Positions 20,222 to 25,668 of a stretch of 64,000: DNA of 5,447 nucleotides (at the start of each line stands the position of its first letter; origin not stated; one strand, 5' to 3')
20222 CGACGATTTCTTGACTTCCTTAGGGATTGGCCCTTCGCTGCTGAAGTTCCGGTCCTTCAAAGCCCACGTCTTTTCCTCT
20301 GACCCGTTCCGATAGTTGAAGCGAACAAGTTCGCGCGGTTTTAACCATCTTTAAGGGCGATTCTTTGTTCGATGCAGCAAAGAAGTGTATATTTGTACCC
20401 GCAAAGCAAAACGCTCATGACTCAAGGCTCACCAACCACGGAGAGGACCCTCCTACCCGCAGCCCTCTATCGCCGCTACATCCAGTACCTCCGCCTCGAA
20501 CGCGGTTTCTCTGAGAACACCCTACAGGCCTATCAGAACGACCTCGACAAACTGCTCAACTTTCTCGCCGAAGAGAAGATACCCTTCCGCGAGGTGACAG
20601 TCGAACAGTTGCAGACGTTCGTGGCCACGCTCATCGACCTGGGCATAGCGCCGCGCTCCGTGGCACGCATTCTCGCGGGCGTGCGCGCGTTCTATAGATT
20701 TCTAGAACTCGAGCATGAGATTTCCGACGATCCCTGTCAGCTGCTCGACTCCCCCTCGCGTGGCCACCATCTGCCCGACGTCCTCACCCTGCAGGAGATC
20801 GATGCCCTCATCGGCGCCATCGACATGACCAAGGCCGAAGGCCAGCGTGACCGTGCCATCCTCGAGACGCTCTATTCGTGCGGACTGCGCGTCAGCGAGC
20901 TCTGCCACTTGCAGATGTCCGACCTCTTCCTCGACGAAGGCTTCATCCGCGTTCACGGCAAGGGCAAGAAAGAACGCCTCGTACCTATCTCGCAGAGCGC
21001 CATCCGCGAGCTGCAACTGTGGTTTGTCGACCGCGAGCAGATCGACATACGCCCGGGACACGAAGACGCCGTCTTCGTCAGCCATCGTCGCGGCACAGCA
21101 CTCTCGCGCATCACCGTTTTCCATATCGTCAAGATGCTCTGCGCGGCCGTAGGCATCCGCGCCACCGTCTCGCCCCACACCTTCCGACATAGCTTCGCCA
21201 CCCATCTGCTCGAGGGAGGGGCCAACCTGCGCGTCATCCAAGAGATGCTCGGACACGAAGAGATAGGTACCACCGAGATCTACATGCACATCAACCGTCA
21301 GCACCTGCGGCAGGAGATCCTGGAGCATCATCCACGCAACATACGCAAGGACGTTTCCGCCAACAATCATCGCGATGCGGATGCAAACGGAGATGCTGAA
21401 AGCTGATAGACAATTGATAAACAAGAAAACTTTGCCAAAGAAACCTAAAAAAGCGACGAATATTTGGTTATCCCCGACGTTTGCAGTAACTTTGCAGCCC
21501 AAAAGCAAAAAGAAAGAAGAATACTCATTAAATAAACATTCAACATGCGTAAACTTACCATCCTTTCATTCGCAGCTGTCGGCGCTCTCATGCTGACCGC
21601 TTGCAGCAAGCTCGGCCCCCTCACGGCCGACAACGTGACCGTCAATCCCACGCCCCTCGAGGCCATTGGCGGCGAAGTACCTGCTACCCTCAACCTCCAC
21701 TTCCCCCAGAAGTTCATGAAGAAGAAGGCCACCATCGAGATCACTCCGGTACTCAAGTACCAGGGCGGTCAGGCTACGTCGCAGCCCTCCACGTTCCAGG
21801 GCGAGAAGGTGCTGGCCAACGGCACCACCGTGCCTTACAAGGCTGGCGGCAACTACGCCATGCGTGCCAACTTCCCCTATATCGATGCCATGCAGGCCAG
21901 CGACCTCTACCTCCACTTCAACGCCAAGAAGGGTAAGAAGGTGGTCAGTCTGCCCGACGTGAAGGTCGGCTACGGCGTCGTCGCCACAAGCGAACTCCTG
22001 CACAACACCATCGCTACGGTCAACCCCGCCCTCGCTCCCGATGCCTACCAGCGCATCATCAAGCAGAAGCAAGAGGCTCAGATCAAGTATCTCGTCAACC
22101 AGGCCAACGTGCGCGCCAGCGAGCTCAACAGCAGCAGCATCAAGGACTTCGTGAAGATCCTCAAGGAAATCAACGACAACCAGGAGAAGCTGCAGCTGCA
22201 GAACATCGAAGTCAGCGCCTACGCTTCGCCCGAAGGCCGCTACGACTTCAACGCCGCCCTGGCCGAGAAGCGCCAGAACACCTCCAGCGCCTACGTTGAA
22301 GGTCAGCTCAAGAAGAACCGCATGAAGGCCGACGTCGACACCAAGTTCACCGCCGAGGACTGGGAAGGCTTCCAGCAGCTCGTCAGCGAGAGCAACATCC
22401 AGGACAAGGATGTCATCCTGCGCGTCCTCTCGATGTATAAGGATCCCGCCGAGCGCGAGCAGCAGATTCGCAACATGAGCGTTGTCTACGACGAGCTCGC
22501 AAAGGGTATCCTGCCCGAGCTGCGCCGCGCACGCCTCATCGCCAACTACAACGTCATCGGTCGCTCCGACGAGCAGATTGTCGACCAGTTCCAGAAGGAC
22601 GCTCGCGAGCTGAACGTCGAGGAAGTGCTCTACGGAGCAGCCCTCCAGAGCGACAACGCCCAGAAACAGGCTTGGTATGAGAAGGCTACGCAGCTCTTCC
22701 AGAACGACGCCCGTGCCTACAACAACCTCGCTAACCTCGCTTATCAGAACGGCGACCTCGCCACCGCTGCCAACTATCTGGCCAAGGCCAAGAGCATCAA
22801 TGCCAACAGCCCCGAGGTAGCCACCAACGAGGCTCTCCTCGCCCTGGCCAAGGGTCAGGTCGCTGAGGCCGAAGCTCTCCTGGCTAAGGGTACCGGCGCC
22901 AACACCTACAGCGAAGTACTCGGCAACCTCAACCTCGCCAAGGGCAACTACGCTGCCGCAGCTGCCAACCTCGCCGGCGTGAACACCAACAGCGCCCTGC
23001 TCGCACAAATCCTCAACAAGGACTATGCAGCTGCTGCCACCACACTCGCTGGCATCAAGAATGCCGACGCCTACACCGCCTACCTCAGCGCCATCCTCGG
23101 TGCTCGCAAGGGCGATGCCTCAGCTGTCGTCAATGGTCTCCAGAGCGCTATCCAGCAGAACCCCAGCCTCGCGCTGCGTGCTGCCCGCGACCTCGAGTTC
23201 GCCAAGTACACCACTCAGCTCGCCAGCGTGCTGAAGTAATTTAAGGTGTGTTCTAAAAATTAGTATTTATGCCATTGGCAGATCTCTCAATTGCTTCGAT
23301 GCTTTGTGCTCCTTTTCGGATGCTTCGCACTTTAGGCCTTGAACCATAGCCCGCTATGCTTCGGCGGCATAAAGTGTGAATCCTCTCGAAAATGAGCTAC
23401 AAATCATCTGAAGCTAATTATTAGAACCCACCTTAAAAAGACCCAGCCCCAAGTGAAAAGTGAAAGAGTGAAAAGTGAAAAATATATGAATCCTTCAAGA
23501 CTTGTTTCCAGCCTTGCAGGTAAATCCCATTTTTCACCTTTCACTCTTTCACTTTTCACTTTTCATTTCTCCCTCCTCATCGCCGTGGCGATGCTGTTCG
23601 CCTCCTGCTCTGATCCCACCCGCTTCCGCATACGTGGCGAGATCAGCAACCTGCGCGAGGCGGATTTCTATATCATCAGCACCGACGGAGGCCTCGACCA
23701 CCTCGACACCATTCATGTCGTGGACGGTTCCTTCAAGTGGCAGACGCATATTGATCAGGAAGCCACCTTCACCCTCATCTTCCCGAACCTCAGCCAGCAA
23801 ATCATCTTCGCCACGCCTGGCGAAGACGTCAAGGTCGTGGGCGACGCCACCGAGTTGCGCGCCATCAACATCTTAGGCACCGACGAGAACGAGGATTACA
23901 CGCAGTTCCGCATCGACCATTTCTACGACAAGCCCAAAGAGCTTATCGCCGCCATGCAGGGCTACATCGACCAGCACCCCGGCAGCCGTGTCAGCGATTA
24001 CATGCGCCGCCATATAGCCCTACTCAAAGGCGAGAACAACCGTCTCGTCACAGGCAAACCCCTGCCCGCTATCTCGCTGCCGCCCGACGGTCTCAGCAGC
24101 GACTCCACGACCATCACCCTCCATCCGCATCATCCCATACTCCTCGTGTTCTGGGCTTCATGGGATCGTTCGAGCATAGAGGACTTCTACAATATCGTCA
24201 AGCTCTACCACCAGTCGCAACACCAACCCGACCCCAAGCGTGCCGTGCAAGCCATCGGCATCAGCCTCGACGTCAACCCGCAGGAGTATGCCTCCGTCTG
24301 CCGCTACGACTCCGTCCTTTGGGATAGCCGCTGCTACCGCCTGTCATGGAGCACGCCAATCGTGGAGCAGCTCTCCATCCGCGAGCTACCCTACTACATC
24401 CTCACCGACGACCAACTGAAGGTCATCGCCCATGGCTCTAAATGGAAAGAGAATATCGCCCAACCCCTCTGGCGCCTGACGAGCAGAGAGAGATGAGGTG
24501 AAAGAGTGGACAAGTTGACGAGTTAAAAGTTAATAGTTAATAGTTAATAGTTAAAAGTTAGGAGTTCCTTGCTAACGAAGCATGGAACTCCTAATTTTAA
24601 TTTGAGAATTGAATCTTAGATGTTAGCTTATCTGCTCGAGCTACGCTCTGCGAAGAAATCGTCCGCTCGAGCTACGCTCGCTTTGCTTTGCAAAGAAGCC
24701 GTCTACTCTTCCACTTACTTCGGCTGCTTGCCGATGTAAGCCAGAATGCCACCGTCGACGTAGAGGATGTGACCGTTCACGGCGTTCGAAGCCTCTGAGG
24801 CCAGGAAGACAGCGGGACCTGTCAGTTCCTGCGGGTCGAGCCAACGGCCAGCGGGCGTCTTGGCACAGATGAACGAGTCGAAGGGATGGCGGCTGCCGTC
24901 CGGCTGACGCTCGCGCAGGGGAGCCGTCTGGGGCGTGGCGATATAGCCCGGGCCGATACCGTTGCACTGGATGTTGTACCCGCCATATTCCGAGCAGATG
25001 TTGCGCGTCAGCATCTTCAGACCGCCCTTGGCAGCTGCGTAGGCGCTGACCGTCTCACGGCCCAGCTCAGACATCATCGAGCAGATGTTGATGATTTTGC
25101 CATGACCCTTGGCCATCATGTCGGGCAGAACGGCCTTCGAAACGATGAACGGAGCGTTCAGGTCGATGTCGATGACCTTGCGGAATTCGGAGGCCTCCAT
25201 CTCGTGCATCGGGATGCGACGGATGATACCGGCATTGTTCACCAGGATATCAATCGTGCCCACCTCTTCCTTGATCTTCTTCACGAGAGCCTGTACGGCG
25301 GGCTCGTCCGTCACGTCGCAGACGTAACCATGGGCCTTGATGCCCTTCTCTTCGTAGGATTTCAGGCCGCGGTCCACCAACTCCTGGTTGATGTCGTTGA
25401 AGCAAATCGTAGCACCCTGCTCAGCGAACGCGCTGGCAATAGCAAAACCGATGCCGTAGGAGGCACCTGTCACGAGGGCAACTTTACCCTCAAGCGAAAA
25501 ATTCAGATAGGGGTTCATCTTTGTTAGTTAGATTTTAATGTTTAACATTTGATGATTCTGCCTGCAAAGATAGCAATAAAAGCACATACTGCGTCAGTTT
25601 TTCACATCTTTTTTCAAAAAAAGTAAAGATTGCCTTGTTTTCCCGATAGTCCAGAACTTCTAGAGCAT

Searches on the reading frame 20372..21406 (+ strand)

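Call 7: search_protein_families(library=pfam, proteins=[window:20372-21406:+], max_evalue=0.001)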
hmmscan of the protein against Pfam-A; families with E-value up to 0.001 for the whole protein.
window:20372-21406:+ (344 aa): 4 families
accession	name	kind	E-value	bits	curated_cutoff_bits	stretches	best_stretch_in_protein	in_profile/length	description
PF00589.27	Phage_integrase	-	3.5e-44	151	27.1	1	137-311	2-172/172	Phage integrase family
PF02899.23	Phage_int_SAM_1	-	2.2e-20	73.1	22.3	1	35-114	3-82/83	Phage integrase, N-terminal SAM-like domain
PF13495.12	Phage_int_SAM_4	-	2.7e-06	28.1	27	1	32-109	1-76/85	Phage integrase, N-terminal SAM-like domain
PF13102.12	Phage_int_SAM_5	-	0.0004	21.1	22.3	1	33-109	6-80/98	Phage integrase SAM-like domain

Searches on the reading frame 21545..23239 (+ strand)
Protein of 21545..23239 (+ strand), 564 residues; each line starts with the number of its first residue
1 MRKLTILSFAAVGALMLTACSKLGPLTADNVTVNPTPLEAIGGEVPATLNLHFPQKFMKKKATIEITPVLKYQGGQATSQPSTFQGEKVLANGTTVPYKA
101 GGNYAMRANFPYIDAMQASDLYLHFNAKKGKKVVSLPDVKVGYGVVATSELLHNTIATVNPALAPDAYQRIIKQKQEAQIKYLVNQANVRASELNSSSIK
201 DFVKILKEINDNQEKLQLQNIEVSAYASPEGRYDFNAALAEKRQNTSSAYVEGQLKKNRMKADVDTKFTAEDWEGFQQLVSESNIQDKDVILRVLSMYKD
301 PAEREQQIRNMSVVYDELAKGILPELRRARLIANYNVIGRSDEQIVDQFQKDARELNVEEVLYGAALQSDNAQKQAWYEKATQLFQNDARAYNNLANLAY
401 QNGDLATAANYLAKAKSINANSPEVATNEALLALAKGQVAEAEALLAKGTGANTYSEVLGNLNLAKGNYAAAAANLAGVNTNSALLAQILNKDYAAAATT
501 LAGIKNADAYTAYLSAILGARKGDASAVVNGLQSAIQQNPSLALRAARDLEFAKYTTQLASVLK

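Call 7: search_protein_families(library=pfam, proteins=[window:21545-23239:+], max_evalue=0.001)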
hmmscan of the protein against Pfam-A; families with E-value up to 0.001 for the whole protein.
window:21545-23239:+ (564 aa): 2 families
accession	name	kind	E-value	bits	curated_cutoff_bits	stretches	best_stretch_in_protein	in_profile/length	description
PF14559.12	TPR_19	-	2.6e-05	24.9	25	1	399-451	1-53/68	Tetratricopeptide repeat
PF13431.12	TPR_17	-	0.00043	20.8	24.4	1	378-408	2-32/34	Tetratricopeptide repeat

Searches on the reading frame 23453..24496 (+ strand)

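Call 7: search_protein_families(library=pfam, proteins=[window:23453-24496:+], max_evalue=0.001)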
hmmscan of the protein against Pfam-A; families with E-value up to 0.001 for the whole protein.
window:23453-24496:+ (347 aa): 2 families
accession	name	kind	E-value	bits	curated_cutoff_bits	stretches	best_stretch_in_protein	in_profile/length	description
PF14289.11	DUF4369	-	9.8e-13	48.9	25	1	58-149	1-91/91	Domain of unknown function (DUF4369)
PF13905.12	Thioredoxin_8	-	2.3e-06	28.3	27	1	228-321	3-91/94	Thioredoxin-like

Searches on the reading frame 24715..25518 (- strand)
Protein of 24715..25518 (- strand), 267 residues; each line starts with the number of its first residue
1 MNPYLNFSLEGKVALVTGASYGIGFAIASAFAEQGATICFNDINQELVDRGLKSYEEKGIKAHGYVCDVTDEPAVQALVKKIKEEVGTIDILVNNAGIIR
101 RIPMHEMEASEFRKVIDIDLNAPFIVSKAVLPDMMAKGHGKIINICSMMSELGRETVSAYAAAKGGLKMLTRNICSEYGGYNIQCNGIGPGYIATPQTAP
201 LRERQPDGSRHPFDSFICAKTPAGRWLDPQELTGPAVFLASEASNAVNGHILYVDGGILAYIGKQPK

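Call 7: search_protein_families(library=pfam, proteins=[window:24715-25518:-], max_evalue=0.001)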
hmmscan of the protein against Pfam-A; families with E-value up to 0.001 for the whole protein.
window:24715-25518:- (267 aa): 4 families
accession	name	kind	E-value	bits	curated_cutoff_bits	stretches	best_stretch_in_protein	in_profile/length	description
PF13561.12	adh_short_C2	-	9.9e-62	209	27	1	18-258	1-235/236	Enoyl-(Acyl carrier protein) reductase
PF00106.31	adh_short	-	2e-59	200.8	26.6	1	12-204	1-193/195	short chain dehydrogenase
PF08659.16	KR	-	5.4e-13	49.7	22.6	1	14-167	3-156/180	KR domain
PF23441.1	SDR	-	2.8e-08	33.9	27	1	12-195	8-196/258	SDR-like rossmann domain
